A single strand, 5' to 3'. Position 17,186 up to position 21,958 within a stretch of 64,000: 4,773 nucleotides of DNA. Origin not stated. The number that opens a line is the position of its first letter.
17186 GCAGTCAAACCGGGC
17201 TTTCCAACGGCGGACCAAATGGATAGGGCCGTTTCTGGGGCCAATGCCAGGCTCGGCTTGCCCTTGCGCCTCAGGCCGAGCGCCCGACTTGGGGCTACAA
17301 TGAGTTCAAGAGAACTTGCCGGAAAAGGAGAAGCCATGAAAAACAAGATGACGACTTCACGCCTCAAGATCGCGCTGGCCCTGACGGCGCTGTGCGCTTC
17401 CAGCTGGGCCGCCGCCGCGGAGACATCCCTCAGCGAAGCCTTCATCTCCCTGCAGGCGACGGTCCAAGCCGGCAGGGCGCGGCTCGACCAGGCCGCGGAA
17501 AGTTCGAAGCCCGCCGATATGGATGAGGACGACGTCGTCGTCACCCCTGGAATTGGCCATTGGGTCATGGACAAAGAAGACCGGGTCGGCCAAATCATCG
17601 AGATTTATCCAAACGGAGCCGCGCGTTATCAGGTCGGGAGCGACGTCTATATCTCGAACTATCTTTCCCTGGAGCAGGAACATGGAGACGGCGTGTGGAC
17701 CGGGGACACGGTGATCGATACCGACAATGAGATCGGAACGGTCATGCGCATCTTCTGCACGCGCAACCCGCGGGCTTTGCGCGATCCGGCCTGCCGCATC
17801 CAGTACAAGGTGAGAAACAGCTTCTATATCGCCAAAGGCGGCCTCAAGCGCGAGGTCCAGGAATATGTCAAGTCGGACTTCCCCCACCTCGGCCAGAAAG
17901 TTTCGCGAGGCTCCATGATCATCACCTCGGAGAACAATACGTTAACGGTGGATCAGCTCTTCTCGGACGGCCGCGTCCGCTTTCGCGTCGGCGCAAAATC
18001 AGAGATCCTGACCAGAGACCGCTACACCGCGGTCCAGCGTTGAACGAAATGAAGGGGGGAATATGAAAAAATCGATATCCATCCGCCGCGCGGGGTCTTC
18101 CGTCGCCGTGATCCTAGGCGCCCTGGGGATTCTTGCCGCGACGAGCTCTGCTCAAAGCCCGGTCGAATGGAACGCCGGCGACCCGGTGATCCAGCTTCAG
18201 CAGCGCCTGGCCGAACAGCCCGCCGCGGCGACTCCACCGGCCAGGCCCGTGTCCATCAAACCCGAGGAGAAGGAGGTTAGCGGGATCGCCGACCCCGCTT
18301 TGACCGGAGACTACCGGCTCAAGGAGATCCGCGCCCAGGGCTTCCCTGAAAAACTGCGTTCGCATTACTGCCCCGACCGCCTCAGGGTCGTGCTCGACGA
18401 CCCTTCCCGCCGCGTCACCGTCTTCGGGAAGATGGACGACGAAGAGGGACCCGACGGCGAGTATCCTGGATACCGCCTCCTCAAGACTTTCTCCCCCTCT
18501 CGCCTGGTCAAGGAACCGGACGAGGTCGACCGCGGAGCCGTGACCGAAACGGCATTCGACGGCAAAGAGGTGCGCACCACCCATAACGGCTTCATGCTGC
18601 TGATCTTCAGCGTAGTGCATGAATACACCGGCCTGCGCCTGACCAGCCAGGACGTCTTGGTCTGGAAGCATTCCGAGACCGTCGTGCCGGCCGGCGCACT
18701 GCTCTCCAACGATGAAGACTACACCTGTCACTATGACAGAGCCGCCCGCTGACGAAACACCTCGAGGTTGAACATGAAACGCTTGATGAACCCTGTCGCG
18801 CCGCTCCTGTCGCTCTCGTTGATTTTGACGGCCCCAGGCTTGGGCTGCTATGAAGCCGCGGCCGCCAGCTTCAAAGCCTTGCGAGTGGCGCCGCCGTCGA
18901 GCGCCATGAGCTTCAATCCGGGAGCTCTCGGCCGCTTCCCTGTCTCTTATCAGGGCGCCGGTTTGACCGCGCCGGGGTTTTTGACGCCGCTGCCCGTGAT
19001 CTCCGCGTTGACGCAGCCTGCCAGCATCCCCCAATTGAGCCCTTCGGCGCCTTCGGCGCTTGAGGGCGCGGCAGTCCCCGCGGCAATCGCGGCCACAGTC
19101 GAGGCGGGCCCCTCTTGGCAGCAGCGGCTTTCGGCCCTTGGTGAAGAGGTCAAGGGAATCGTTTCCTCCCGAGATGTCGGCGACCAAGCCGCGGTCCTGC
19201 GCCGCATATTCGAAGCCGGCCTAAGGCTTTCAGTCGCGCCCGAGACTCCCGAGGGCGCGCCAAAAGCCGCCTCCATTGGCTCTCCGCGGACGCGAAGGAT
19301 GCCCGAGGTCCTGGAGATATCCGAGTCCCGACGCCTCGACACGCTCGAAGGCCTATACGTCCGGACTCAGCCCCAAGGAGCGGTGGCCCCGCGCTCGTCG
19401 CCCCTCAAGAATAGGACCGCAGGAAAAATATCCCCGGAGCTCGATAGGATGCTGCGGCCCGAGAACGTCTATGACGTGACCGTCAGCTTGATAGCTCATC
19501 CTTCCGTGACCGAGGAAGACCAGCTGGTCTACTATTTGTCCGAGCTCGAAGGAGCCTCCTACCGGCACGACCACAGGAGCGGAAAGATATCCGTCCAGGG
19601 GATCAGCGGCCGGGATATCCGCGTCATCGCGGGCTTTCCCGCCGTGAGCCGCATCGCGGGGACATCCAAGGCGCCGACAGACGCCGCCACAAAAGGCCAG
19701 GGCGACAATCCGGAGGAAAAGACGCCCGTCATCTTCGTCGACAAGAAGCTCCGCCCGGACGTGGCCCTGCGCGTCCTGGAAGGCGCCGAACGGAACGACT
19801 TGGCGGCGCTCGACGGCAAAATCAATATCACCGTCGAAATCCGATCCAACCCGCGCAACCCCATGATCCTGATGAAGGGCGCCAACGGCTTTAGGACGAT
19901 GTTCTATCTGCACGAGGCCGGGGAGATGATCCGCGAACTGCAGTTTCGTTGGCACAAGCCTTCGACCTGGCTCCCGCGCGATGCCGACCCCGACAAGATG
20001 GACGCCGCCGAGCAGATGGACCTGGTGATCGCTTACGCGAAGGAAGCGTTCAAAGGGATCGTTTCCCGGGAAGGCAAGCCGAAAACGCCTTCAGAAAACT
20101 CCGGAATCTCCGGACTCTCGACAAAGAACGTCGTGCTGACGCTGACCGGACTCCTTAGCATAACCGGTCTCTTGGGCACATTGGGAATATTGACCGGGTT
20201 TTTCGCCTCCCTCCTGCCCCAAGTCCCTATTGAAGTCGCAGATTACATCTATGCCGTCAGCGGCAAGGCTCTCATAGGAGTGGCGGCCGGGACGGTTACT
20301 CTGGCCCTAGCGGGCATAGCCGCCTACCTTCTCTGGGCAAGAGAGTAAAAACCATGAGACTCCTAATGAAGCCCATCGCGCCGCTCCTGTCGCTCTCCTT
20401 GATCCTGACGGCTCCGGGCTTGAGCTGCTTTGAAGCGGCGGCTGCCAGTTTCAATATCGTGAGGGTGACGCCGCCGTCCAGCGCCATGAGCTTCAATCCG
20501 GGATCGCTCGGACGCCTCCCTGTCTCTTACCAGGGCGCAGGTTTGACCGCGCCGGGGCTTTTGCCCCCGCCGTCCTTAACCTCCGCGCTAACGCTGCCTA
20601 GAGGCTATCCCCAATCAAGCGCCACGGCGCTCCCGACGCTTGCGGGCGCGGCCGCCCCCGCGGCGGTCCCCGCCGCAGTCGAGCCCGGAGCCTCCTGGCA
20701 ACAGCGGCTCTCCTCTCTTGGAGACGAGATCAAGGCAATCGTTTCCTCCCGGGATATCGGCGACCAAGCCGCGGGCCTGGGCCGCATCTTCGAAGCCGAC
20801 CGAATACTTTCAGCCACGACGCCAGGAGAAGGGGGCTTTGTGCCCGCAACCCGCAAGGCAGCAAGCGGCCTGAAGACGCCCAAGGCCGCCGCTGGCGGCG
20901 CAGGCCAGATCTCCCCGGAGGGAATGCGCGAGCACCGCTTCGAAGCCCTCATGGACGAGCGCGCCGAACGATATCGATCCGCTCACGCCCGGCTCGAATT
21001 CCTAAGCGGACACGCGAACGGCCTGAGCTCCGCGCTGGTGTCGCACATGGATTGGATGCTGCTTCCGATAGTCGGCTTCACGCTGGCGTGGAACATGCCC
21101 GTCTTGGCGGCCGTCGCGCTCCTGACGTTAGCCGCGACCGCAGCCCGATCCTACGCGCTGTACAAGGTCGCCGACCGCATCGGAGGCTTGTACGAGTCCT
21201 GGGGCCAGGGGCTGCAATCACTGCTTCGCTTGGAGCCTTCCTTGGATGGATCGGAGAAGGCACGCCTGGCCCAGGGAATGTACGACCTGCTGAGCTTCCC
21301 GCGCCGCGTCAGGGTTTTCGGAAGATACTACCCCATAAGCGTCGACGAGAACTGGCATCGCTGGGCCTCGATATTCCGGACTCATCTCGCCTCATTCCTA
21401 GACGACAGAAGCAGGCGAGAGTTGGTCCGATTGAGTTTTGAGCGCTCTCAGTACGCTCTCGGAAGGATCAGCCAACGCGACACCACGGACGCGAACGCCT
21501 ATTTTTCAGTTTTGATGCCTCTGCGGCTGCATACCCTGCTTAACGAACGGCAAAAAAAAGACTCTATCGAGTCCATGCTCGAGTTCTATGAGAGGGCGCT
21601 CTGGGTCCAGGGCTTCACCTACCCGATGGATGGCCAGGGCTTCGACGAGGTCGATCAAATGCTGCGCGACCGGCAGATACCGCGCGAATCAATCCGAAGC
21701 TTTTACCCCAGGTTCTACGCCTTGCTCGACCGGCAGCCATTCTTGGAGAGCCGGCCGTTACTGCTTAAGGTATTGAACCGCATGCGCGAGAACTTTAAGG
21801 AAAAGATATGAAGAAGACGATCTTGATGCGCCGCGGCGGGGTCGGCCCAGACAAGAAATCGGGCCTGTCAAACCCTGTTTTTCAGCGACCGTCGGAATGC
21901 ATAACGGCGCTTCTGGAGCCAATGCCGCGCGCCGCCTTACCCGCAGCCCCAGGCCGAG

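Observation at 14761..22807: Cluster of secreted/exported paralogs with swapped, near-identical 5' modules and unrelated C-terminal domains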

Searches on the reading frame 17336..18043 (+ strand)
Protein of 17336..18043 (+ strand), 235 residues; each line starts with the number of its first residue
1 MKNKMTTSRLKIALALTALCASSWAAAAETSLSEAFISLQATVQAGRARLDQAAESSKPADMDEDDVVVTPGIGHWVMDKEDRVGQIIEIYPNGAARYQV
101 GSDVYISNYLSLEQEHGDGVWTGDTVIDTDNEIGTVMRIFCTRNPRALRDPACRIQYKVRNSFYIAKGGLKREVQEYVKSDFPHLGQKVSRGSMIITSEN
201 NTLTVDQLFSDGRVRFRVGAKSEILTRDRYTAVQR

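Call 3: search_protein_families(library=pfam, proteins=[window:17336-18043:+], max_evalue=0.1)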
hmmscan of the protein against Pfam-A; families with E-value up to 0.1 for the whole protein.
window:17336-18043:+ (235 aa): 0 families

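Call 42: find_homologous_proteins(query=window:17336-18043:+, max_evalue=0.01)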
Query window:17336-18043:+ (235 aa): 6 proteins with E <= 0.01 among 662 candidates.
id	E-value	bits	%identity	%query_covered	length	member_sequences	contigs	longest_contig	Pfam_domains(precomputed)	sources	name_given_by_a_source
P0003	1.3e-99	350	100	68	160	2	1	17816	-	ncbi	ncbi:MAG: hypothetical protein AAB320_01950, partial [Elusimicrobiota bacterium]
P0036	4.1e-97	342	71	99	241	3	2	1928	-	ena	-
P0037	1.7e-89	317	68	99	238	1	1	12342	-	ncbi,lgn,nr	ncbi:MAG: hypothetical protein Q8T11_11170 [Elusimicrobiota bacterium]|nr:hypothetical protein [Elus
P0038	1.1e-88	315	66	100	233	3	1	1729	-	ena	-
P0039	1.4e-82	295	63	97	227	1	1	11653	-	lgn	-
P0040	6.5e-82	292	64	97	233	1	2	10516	-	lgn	-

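Call 43: find_encoding_contigs(protein=P0037, flank=10000, max_places=3)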
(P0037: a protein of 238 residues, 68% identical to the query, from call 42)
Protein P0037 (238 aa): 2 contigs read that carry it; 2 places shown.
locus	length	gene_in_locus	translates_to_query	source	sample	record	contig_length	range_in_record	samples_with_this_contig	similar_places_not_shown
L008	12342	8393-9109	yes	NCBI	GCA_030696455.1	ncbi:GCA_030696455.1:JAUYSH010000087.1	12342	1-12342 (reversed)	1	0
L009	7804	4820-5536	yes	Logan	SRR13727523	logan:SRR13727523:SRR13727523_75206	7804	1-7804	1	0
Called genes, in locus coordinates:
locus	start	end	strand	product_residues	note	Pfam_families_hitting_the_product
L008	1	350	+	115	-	?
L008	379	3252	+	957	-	PF02743:dCache_1, PF00512:HisKA, PF02518:HATPase_c, PF00072:Response_reg, PF01627:Hpt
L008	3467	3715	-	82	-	-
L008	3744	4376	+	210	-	-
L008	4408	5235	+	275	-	PF00089:Trypsin, PF13365:Trypsin_2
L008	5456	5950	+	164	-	-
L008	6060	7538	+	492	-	-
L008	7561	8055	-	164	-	PF13474:SnoaL_3 (weak), PF12680:SnoaL_2 (weak)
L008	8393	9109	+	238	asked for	-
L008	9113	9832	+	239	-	PF00072:Response_reg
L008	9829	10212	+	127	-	PF00072:Response_reg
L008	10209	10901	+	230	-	PF00072:Response_reg, PF00486:Trans_reg_C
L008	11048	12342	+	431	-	PF05048:NosD (weak), PF13229:Beta_helix, PF05048:NosD, PF13229:Beta_helix, PF05048:NosD (weak)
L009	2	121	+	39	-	?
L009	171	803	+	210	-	-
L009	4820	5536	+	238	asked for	-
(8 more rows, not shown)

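Call 44: find_encoding_contigs(protein=P0039, flank=10000, max_places=3)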
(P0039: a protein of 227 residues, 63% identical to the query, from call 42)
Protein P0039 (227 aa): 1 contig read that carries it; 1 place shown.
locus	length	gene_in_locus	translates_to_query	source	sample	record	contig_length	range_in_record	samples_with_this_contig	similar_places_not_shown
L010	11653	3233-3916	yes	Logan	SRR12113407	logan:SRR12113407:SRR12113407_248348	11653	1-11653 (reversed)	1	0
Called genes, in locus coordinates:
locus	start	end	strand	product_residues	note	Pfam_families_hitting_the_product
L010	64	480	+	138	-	-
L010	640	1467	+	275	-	PF00089:Trypsin, PF13365:Trypsin_2 (weak)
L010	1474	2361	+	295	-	-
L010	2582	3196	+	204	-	-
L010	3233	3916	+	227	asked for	-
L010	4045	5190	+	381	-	-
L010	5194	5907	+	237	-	PF00072:Response_reg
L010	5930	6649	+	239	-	-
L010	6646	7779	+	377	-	-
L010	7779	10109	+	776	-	-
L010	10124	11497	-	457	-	-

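Call 45: find_encoding_contigs(protein=P0040, flank=10000, max_places=3)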
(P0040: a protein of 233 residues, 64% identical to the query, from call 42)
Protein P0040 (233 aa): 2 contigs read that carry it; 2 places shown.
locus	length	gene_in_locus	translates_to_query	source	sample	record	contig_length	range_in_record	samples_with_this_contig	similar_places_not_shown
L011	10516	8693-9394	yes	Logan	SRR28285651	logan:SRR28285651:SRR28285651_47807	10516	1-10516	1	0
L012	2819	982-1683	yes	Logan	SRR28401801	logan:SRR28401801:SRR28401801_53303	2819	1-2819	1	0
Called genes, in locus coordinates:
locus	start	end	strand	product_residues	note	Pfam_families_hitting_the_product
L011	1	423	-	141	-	?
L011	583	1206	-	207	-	-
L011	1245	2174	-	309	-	-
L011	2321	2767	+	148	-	-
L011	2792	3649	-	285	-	-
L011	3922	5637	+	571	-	-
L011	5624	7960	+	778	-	-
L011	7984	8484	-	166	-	PF13474:SnoaL_3, PF12680:SnoaL_2 (weak)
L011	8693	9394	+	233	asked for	-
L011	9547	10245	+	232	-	PF00072:Response_reg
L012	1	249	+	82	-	?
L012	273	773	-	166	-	PF13474:SnoaL_3, PF12680:SnoaL_2 (weak)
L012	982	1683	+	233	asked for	-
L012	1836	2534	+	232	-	PF00072:Response_reg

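Call 65: predict_structure(alignment_id=A6)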
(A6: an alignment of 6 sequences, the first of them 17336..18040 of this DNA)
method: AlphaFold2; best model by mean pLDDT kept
length: 235 residues; sequences in the alignment: 6
mean_pLDDT: 57.8   pTM: 0.40
mean pLDDT of the five models: 57.8, 55.1, 54.3, 50.0, 43.7
residues with pLDDT >= 90: 0; 70-90: 93; 50-70: 45; < 50: 97
segments of 3 or more residues with pLDDT < 50: 1-36, 38-40, 45-69, 115-118, 143-151, 173-188
pLDDT, mean of each block of 10 residues (from residue 1): 30 28 32 44 45 37 33 75 82 80 83 55 69 75 44 72 71 38 44 74 72 73 74 54
secondary structure, 60 per line:
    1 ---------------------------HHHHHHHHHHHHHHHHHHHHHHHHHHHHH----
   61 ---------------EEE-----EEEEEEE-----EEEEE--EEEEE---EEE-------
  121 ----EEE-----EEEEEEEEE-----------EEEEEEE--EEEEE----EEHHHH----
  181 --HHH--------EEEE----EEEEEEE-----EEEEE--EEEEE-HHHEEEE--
elements in order: H28-56 E76-78 E84-90 E96-100 E103-107 E111-113 E125-127 E133-141 E153-159 E162-166 H173-176 E194-197 E202-208 E214-218 E221-225 E230-233

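Call 68: fold_search(model_id=the predicted structure, library=pdb)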
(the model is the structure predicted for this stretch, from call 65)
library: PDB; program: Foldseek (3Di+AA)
matches with E <= 10: 695; with E <= 0.001: 0
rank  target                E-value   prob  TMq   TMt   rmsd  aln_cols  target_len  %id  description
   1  7yt9_A                4.7e-03  0.95  0.17  0.15  13.9       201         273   11  crystal structure of AGD1-4 of Arabidopsis AGDP3 (released 2022-10-12)
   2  6gmh_Z                5.8e-03  0.96  0.19  0.11  13.8       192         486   11  Structure of activated transcription complex Pol II-DSIF-PAF-SPT6 (released 2018-08-22)
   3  9rtn_Z                7.2e-03  0.93  0.21  0.21  11.6       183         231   11  State 2 MAP 2 SPT6 with SETD2 (released 2025-09-24)
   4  9g0a_Z                7.5e-03  0.93  0.18  0.11  16.2       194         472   10  Influenza A/H7N9 polymerase post-cleavage cap-snatching complex (released 2025-07-16)
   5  6gml_Z                8.4e-03  0.66  0.15  0.10  19.2       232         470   11  Structure of paused transcription complex Pol II-DSIF-NELF (released 2018-09-05)
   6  8p4d_Z                1.5e-02  0.94  0.21  0.13  17.9       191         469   12  Structural insights into human co-transcriptional capping - structure 4 (released 2023-08-16)
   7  9wms_W                1.8e-02  0.90  0.21  0.13  10.6       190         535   13  Co-transcriptional histone H3K36 methylation complex containing RNA polymerase II elongation complex, Set2, and the up (released 2025-12-24)
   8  7uw8                  1.9e-02  0.54  0.16  0.16  15.1       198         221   13  Drosophila melanogaster setdb1-tuor domain (released 2022-08-10)
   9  4iuq_A                2.1e-02  0.95  0.17  0.29  13.9       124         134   10  crystal structure of SHH1 SAWADEE domain (released 2013-05-01)
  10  9a7d_A                2.4e-02  0.28  0.14  0.07  19.3       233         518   13  Integrative model of YRVJ-YACD by crosslinking MS and deep learning (released 2024-09-18)
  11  7uve_A                2.7e-02  0.63  0.17  0.17  15.4       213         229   14  Drosophila melanogaster setdb1-tuor domain with peptide H3K9me2K14ac (released 2022-08-10)
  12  4iup_A                3.1e-02  0.91  0.19  0.33  14.4       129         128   13  crystal structure of Se-substituted arabidopsis thaliana SHH1 SAWADEE domain L200M/L218M mutant (released 2013-05-01)
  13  9rze_Z                3.5e-02  0.51  0.16  0.10  12.6       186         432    9  State 2 MAP 3 RNA Pol II activated elongation complex with SETD2 bound to proximal upstream H3 (released 2026-03-18)
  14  4iup_B                4.1e-02  0.95  0.20  0.34  14.5       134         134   12  crystal structure of Se-substituted arabidopsis thaliana SHH1 SAWADEE domain L200M/L218M mutant (released 2013-05-01)
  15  5zwx_A                4.8e-02  0.87  0.19  0.28  15.2       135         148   14  Crystal structure of Raphanus sativus AGDP1 AGD12 in complex with an H3K9me2 peptide (released 2018-11-14)
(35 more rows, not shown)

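Call 75: search_protein_families(library=ncbifam, proteins=[window:17336-18043:+], max_evalue=0.01)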
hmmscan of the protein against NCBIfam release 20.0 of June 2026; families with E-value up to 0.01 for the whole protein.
window:17336-18043:+ (235 aa): 0 families

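Call 76: search_protein_families(library=padloc, proteins=[window:17336-18043:+], max_evalue=0.01)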
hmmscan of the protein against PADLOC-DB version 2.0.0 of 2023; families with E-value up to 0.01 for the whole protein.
window:17336-18043:+ (235 aa): 0 families

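Call 101: search_solved_structures(query=A6, max_evalue=0.1)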
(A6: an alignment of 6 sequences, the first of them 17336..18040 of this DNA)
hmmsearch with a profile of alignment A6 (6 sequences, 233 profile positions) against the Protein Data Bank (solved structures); distinct sequences matched with E-value up to 0.1: 0.

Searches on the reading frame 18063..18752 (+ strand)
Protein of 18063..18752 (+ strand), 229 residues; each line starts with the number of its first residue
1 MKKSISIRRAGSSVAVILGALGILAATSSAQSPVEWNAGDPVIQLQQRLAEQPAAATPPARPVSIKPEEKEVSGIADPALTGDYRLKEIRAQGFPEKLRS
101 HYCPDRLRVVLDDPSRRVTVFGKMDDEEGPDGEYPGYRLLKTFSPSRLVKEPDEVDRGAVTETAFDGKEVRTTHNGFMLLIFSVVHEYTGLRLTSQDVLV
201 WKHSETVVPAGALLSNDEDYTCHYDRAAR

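Call 3: search_protein_families(library=pfam, proteins=[window:18063-18752:+], max_evalue=0.1)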
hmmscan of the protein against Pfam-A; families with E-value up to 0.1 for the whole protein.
window:18063-18752:+ (229 aa): 0 families

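Call 75: search_protein_families(library=ncbifam, proteins=[window:18063-18752:+], max_evalue=0.01)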
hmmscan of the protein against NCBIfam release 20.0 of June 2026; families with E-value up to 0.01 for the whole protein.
window:18063-18752:+ (229 aa): 0 families

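Call 76: search_protein_families(library=padloc, proteins=[window:18063-18752:+], max_evalue=0.01)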
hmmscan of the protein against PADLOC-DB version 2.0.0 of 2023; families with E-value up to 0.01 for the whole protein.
window:18063-18752:+ (229 aa): 0 families

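Call 81: predict_structure(alignment_id=A7)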
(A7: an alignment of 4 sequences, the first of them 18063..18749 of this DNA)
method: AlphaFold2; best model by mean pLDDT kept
length: 229 residues; sequences in the alignment: 4
mean_pLDDT: 46.9   pTM: 0.42
mean pLDDT of the five models: 46.9, 45.5, 43.9, 43.0, 42.4
residues with pLDDT >= 90: 0; 70-90: 20; 50-70: 70; < 50: 139
segments of 3 or more residues with pLDDT < 50: 1-40, 52-77, 145-198, 203-218
pLDDT, mean of each block of 10 residues (from residue 1): 40 43 42 42 55 45 36 46 72 54 71 62 68 67 45 33 24 28 30 42 38 35 63
secondary structure, 60 per line:
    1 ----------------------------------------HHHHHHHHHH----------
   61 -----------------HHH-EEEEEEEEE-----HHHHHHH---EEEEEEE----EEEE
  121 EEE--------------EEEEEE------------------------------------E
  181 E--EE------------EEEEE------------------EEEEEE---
elements in order: H41-50 E82-90 H96-102 E106-112 E117-123 E138-143 E198-202 E221-226

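Call 102: search_solved_structures(query=A7, max_evalue=0.1)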
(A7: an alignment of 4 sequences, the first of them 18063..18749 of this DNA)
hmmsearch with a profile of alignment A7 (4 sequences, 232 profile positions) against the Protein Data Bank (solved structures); distinct sequences matched with E-value up to 0.1: 0.

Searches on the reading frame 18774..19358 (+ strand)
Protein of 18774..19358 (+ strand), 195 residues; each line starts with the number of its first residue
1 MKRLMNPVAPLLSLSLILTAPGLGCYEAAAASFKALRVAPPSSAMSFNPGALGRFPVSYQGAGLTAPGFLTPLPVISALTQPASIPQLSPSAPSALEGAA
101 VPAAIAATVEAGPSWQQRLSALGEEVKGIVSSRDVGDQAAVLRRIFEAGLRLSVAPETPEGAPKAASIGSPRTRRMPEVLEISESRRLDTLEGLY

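Call 15: find_related_loci(query=A1, collection=genome_contigs, flank=10000)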
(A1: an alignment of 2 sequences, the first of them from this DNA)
Query A1 (195 aa) in genome_contigs; peptide patterns used: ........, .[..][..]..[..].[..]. (x = any residue, [..] = any of these).
41 stretches matched a pattern, but none encodes a relative of the query by tblastn (E <= 1e-3).

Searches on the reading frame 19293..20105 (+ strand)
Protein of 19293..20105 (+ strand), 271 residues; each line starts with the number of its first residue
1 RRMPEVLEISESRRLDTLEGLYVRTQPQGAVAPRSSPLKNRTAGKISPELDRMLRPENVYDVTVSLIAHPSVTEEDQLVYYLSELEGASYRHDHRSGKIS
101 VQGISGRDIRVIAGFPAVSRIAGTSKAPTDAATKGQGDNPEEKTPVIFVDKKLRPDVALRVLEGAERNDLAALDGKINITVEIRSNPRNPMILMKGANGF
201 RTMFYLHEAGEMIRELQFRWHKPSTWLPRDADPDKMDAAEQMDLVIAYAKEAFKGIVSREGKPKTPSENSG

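Call 41: search_protein_families(library=pfam, proteins=[window:19293-20105:+], max_evalue=10)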
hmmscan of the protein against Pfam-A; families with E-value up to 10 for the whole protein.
seq(271 aa): 1 family
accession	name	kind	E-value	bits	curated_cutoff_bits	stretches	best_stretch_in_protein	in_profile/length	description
PF09506.15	Salt_tol_Pase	-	0.064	12.5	25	1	76-212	68-199/388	Glucosylglycerol-phosphate phosphatase (Salt_tol_Pase)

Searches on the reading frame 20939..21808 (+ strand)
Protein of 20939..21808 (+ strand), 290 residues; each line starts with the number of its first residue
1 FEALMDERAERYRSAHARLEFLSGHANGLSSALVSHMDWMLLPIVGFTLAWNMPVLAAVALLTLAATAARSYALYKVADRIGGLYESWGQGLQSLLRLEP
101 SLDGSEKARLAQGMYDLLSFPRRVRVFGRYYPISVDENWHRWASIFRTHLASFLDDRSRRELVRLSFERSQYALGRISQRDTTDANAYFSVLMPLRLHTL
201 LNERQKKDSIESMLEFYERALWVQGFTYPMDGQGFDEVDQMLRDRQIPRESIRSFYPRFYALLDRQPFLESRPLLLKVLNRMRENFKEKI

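Call 38: find_related_loci(query=A4, collection=genome_contigs, flank=10000)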
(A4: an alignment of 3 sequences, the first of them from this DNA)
Query A4 (290 aa) in genome_contigs; peptide patterns used: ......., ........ (x = any residue, [..] = any of these).
131 stretches matched a pattern; 1 encode a relative of the query (tblastn E <= 1e-3); 1 distinct loci.
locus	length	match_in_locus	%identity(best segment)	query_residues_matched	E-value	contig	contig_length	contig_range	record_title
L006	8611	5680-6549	67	1-289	4e-120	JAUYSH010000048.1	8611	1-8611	MAG: Elusimicrobiota bacterium isolate C5_metabat.bin.68 C5_k141_408221, whole genome shotgun sequence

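Call 39: find_related_loci(query=A4, collection=metagenome_contigs, flank=10000)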
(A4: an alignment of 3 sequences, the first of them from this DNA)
Query A4 (290 aa) in metagenome_contigs; peptide patterns used: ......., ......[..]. (x = any residue, [..] = any of these).
187 stretches matched a pattern; 1 encode a relative of the query (tblastn E <= 1e-3); 1 distinct loci.
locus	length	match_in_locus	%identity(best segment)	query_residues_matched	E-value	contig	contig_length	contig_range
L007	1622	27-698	84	67-290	1e-134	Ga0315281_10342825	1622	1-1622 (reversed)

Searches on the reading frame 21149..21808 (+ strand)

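Call 41: search_protein_families(library=pfam, proteins=[window:21149-21808:+], max_evalue=10)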
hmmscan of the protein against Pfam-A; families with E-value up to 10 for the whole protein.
seq(220 aa): 1 family
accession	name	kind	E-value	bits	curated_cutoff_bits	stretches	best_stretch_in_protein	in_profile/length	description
PF11662.13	DUF3263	-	0.073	13.4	22.3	1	185-215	38-68/74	Protein of unknown function (DUF3263)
